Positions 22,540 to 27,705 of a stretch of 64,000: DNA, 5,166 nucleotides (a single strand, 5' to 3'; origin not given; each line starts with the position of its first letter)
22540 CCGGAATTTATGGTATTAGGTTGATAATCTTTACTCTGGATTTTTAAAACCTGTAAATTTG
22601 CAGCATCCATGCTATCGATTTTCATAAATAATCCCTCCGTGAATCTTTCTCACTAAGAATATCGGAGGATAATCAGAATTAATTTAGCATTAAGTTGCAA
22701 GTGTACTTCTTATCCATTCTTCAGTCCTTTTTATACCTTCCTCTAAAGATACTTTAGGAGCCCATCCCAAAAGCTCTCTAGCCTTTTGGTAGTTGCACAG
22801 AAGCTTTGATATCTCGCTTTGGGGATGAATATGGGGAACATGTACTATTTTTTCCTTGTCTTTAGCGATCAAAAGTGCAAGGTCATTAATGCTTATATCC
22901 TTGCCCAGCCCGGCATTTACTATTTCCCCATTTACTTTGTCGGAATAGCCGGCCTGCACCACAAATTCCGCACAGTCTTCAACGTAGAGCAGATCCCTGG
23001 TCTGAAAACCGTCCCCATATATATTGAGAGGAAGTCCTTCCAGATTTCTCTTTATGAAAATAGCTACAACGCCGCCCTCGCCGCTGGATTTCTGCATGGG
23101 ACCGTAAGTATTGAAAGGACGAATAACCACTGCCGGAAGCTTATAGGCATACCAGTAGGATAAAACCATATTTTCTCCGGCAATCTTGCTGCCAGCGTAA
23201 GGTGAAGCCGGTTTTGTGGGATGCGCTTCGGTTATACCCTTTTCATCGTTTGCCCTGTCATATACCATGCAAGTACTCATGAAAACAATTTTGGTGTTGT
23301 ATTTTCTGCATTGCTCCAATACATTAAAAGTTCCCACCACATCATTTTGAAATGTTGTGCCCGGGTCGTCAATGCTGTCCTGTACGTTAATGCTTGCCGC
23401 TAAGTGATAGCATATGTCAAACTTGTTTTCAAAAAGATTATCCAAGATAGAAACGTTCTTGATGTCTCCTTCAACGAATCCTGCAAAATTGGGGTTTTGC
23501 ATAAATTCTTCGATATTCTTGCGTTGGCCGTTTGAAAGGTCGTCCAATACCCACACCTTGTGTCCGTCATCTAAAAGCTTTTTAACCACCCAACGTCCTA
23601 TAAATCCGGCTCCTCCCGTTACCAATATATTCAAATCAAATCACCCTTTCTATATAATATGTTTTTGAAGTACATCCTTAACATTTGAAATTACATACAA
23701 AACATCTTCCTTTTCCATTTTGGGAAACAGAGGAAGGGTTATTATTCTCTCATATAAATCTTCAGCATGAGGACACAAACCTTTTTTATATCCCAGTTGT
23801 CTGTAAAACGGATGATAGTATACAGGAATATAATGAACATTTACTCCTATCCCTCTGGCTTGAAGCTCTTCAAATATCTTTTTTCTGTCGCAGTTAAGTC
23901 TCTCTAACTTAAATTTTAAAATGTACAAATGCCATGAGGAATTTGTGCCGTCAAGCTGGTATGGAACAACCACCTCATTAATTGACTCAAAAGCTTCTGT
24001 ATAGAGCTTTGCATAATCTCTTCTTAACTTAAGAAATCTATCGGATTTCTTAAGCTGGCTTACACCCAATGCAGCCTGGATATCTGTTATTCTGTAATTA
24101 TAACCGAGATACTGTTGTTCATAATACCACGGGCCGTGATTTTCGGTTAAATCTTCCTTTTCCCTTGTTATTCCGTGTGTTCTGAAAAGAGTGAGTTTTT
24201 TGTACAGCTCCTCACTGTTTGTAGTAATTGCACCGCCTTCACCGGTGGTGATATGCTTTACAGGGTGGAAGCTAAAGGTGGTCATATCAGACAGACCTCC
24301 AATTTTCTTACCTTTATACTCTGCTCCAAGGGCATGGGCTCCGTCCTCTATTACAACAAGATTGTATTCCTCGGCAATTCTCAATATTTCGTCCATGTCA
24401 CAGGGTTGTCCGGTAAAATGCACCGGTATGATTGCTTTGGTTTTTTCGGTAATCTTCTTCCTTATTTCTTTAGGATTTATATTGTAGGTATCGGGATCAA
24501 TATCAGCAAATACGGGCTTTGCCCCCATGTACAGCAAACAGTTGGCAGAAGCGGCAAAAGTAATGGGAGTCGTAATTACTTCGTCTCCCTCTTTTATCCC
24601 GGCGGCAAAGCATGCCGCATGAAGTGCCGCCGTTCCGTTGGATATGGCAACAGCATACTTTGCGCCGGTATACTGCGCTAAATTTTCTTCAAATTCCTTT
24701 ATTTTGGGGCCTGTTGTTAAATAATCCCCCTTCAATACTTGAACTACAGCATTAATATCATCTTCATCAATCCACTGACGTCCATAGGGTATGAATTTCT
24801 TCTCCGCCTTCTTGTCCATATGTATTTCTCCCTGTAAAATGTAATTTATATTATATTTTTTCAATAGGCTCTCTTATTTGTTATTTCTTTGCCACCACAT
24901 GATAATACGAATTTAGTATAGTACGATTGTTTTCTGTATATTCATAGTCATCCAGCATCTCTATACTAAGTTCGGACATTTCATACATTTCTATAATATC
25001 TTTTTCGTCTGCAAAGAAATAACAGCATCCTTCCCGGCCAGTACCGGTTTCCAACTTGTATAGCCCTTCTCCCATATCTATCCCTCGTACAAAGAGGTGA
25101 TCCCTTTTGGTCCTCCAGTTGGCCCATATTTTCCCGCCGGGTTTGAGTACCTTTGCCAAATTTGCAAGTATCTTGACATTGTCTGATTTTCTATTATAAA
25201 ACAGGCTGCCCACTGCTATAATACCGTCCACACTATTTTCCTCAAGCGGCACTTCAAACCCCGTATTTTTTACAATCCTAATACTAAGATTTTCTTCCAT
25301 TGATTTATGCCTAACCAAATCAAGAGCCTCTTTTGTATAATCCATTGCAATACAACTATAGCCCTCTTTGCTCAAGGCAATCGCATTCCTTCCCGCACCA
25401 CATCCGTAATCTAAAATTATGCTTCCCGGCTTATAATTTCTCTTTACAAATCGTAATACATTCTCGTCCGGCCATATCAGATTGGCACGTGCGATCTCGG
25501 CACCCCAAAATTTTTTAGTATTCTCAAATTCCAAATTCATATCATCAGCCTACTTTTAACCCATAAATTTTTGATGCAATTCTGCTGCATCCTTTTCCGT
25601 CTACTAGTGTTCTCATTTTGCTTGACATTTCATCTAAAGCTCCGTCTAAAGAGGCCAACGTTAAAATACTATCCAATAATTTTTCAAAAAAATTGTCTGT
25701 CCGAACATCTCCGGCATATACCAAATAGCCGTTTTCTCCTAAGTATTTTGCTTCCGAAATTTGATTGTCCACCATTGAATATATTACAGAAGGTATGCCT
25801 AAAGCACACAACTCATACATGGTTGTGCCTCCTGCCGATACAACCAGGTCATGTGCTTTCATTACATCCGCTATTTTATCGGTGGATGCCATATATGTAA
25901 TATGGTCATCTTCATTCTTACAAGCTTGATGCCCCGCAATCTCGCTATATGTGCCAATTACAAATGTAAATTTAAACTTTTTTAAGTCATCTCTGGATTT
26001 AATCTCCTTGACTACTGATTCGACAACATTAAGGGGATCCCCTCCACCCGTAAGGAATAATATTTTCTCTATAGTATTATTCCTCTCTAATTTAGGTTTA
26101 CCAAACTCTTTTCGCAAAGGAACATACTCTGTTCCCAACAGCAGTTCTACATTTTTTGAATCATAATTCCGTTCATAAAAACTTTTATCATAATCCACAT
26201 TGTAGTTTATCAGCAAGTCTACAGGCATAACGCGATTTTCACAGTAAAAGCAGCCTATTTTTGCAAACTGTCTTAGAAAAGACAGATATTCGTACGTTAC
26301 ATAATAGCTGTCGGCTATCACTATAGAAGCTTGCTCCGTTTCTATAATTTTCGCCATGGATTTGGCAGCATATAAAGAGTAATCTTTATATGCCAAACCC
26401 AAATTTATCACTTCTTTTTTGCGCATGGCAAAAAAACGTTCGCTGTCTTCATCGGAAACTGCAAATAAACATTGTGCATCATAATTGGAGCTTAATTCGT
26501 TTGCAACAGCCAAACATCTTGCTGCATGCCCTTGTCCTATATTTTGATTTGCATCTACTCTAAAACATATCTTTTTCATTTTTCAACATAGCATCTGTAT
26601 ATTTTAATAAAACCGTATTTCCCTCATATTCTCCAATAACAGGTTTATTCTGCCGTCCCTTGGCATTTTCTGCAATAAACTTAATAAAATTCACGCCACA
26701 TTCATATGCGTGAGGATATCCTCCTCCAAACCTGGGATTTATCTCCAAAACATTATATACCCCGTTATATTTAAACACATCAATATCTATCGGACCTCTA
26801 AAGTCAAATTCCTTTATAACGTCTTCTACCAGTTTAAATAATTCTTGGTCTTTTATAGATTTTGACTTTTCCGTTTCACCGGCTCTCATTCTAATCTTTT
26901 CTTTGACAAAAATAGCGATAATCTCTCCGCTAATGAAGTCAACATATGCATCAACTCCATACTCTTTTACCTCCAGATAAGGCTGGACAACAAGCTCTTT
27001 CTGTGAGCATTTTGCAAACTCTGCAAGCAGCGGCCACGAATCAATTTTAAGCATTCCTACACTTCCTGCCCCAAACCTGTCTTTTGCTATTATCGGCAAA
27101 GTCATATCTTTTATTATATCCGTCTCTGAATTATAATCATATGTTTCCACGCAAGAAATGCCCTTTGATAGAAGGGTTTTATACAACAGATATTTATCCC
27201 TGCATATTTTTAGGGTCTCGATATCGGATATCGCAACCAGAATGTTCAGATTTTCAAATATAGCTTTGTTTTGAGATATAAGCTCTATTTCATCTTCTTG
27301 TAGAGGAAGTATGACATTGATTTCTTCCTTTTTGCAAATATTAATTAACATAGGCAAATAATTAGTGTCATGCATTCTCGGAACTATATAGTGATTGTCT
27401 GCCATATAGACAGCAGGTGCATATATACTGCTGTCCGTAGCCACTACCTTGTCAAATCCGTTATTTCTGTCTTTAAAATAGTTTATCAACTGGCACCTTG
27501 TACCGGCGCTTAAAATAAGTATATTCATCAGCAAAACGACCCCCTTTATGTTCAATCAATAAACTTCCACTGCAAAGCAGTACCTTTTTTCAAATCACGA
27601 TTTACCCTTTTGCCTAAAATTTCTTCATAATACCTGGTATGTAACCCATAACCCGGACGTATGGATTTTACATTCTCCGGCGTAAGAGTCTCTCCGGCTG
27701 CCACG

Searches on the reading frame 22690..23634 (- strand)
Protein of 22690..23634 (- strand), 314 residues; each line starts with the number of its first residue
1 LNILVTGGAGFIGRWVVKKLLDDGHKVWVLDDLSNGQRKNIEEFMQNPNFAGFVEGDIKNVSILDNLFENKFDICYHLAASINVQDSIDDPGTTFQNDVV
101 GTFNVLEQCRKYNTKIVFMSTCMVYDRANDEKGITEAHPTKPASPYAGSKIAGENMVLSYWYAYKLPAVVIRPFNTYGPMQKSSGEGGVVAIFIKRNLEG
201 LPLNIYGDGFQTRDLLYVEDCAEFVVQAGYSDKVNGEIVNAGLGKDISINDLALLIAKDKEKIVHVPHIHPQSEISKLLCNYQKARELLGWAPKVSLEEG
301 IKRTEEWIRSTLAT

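Call 31: search_protein_families(library=pfam, proteins=[window:22690-23634:-], max_evalue=0.001)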
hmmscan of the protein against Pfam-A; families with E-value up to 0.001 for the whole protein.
window:22690-23634:- (314 aa): 9 families
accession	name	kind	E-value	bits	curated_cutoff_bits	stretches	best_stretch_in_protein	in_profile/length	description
PF16363.11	GDP_Man_Dehyd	-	4.1e-61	207.7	27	1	4-304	1-332/332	GDP-mannose 4,6 dehydratase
PF01370.27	Epimerase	-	3.9e-59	200.4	20.9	1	3-242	1-240/240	NAD dependent epimerase/dehydratase family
PF01073.25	3Beta_HSD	-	4.7e-20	72.2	22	1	4-228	1-228/280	3-beta hydroxysteroid dehydrogenase/isomerase family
PF04321.23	RmlD_sub_bind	-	5e-18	65.6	27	1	1-228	1-196/287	RmlD substrate binding domain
PF02719.21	Polysacc_synt_2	-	2.5e-16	60.2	20.2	1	3-258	1-245/293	Polysaccharide biosynthesis protein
PF07993.18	NAD_binding_4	-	5e-15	55.8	20.1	1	5-181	1-210/258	Male sterility protein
PF00106.31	adh_short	-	1.4e-05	25.1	26.6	1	3-70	3-70/195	short chain dehydrogenase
PF05368.20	NmrA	-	8.2e-05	22.8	27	1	2-71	4-70/298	NmrA-like family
PF13460.12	NAD_binding_10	-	0.00031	21.1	27.2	1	7-134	1-111/184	NAD(P)H-binding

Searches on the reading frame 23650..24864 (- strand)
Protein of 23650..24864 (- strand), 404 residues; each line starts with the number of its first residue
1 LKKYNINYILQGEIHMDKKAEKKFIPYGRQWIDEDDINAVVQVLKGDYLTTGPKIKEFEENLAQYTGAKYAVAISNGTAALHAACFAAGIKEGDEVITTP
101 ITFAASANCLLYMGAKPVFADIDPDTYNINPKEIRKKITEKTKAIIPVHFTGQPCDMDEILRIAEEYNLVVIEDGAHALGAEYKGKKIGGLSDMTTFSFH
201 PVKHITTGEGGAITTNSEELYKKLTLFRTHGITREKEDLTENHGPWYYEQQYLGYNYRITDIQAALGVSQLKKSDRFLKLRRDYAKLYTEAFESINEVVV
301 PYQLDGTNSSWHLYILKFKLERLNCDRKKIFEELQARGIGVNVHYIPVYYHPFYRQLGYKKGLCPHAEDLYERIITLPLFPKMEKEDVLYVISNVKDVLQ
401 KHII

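Call 14: search_protein_families(library=ncbifam, proteins=[window:23650-24864:-], max_evalue=0.0001)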
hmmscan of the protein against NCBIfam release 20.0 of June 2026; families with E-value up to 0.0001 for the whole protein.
window:23650-24864:- (404 aa): 29 families (the best 25 are shown)
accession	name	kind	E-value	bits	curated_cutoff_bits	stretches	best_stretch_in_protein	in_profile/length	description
TIGR03588.1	PseC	equivalog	1.3e-158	527.8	423.5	1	24-399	1-380/380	UDP-4-amino-4,6-dideoxy-N-acetyl-beta-L-altrosamine transaminase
NF008658.2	PRK11658.1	equivalog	3.3e-95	318.9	631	1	22-400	2-378/379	UDP-4-amino-4-deoxy-L-arabinose aminotransferase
TIGR04181.1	NHT_00031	hypoth_equivalog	2.2e-83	280.1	420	1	34-378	10-357/359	LegC family aminotransferase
NF008687.0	PRK11706.1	equivalog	4e-78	262.8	375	1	25-399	2-374/375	dTDP-4-amino-4,6-dideoxygalactose transaminase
NF011936.0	PRK15407.1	equivalog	5.7e-68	229.6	423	1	16-401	28-438/440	lipopolysaccharide biosynthesis protein RfbH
TIGR02379.1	ECA_wecE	subfamily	3.5e-64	216.9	434.85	1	25-399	2-375/376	dTDP-4-amino-4,6-dideoxy-D-glucose transaminase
TIGR04427.1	PLP_DesI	equivalog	5.8e-60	203.5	650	1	42-395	40-379/390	dTDP-4-dehydro-6-deoxyglucose aminotransferase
NF041364.1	GntC_guanitoxin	equivalog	2.3e-09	36.6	415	1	71-176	62-175/356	guanitoxin biosynthesis PLP-dependent (S)-gamma-hydroxy-L-arginine cyclodehydratase GntC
NF004975.0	PRK06348.1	equivalog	6e-09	35.4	549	1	76-175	94-202/384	pyridoxal phosphate-dependent aminotransferase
NF006230.0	PRK08363.1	equivalog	6.1e-09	35.2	534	1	72-179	96-210/398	alanine aminotransferase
NF005816.0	PRK07682.1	equivalog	8.8e-09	34.5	620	1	78-178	100-206/390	aminotransferase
TIGR01977.1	am_tr_V_EF2568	hypoth_equivalog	5.5e-08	32.2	377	1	51-181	42-180/376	cysteine desulfurase family protein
TIGR01328.1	met_gam_lyase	equivalog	8.1e-08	31.5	549.7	1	52-178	58-184/391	methionine gamma-lyase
NF005817.0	PRK07683.1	equivalog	4.8e-07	28.8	575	1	71-173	91-199/387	aminotransferase A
NF006488.0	PRK08912.1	equivalog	7.5e-07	28.4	498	1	72-172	90-196/387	aminotransferase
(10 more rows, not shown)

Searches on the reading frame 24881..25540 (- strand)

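Call 14: search_protein_families(library=ncbifam, proteins=[window:24881-25540:-], max_evalue=0.0001)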
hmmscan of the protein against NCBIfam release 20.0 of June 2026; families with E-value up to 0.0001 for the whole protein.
window:24881-25540:- (219 aa): 25 families
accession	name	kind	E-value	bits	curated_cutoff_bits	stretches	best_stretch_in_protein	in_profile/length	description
NF045649.1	2X_seleno_MduS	exception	5.3e-13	48.7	380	1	41-164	44-171/338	methyltransferase domain-containing selenoprotein MduS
NF045667.1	MTase_DVU1556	equivalog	1.9e-12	47.1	155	1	33-141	19-120/213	DVU_1556 family methyltransferase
NF008992.0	PRK12335.1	equivalog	9e-11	41.4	303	1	27-136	113-219/289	SAM-dependent methyltransferase TehB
NF043040.1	corrin_prot_MT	hypoth_equivalog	6.4e-10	38.8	180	1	32-138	34-145/216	corrinoid protein-associated methyltransferase CpaM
NF001243.0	PRK00216.1-4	equivalog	7.8e-10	38.5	235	1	34-138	43-149/237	demethylmenaquinone methyltransferase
TIGR00477.1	tehB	equivalog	9.6e-10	38.2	219.5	1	37-136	73-170/238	tellurite resistance methyltransferase TehB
TIGR02752.1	MenG_heptapren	equivalog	1.5e-09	37.8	419.85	1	34-138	41-147/231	demethylmenaquinone methyltransferase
TIGR01934.1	MenG_MenH_UbiE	subfamily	1.8e-09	37.3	158.35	1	33-139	37-140/223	ubiquinone/menaquinone biosynthesis methyltransferase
TIGR02021.1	BchM-ChlM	equivalog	5.5e-09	35.7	158.9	1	27-131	43-146/218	magnesium protoporphyrin IX methyltransferase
NF001244.0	PRK00216.1-5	equivalog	1.6e-08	34.1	216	1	36-139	46-152/236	bifunctional demethylmenaquinone methyltransferase/2-methoxy-6-polyprenyl-1,4-benzoquinol methylase UbiE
NF041536.1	ArsM_DUF2284_UU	exception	5.2e-08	31.7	575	1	37-139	75-179/459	arsenite methyltransferase/DUF2284 domain selenoprotein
NF047649.1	MTase_UXPK_star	exception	5.6e-08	32.1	460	1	35-138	74-179/283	methyltransferase/UXPK-star double selenoprotein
NF008823.0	PRK11873.1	subfamily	9.1e-08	31.9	263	1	36-138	75-179/272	arsenite methyltransferase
NF001241.0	PRK00216.1-2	equivalog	1.5e-07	31.3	327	1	35-138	48-145/231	demethylmenaquinone methyltransferase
NF041537.1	ArsM_AhpD_UU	exception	1.6e-07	30.5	510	1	36-138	74-178/345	arsenite methyltransferase/AhpD domain selenoprotein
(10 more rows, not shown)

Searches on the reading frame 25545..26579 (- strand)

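Call 14: search_protein_families(library=ncbifam, proteins=[window:25545-26579:-], max_evalue=0.0001)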
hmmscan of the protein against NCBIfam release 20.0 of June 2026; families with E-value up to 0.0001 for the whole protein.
window:25545-26579:- (344 aa): 4 families
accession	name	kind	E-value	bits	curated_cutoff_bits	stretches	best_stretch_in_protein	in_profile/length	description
TIGR03590.1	PseG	equivalog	1.5e-50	172.4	153.55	1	3-280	2-280/280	UDP-2,4-diacetamido-2,4,6-trideoxy-beta-L-altropyranose hydrolase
TIGR01133.1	murG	equivalog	1.2e-11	44.3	250.25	1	164-338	177-353/353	undecaprenyldiphospho-muramoylpentapeptide beta-N-acetylglucosaminyltransferase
TIGR00661.1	MJ1255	subfamily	2.4e-06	27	195.9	0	14-76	9-72/321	MJ1255/VC2487 family glycosyltransferase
NF010135.0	PRK13609.1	equivalog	6.1e-06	25.4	500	1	163-338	197-365/388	diglucosyl diacylglycerol synthase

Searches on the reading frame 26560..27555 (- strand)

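Call 14: search_protein_families(library=ncbifam, proteins=[window:26560-27555:-], max_evalue=0.0001)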
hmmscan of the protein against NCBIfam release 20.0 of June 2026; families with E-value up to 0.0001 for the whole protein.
window:26560-27555:- (331 aa): 9 families
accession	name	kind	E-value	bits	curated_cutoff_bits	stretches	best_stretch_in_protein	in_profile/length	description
NF009406.0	PRK12767.1-5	equivalog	3.4e-106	355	271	1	10-330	3-325/327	carbamoyl phosphate synthase-like protein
NF009405.0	PRK12767.1-4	equivalog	1.8e-74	250.6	390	1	10-328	1-318/320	carbamoyl phosphate synthase-like protein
NF009404.0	PRK12767.1-3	equivalog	1.3e-58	198.5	316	1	10-320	1-328/344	carbamoyl phosphate synthase-like protein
NF009403.0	PRK12767.1-2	equivalog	2.2e-53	181.6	286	2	10-249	1-238/342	carbamoyl phosphate synthase-like protein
NF009402.0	PRK12767.1-1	equivalog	3.8e-41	141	218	1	35-323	30-322/329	carbamoyl phosphate synthase-like protein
NF053643.1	Ddl_archaea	equivalog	5.8e-12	45.3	500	1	31-303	20-300/367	putative pseudomurein biosynthesis ATP-grasp protein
NF002563.0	PRK02186.1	subfamily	6.1e-12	44.6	625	1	111-279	98-280/890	argininosuccinate lyase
NF005315.0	PRK06849.1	equivalog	1.5e-09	37.4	406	1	54-277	50-277/389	hypothetical protein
TIGR03909.1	pyrrolys_PylC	equivalog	9e-08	31.2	248.3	1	31-296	20-275/374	3-methylornithine--L-lysine ligase PylC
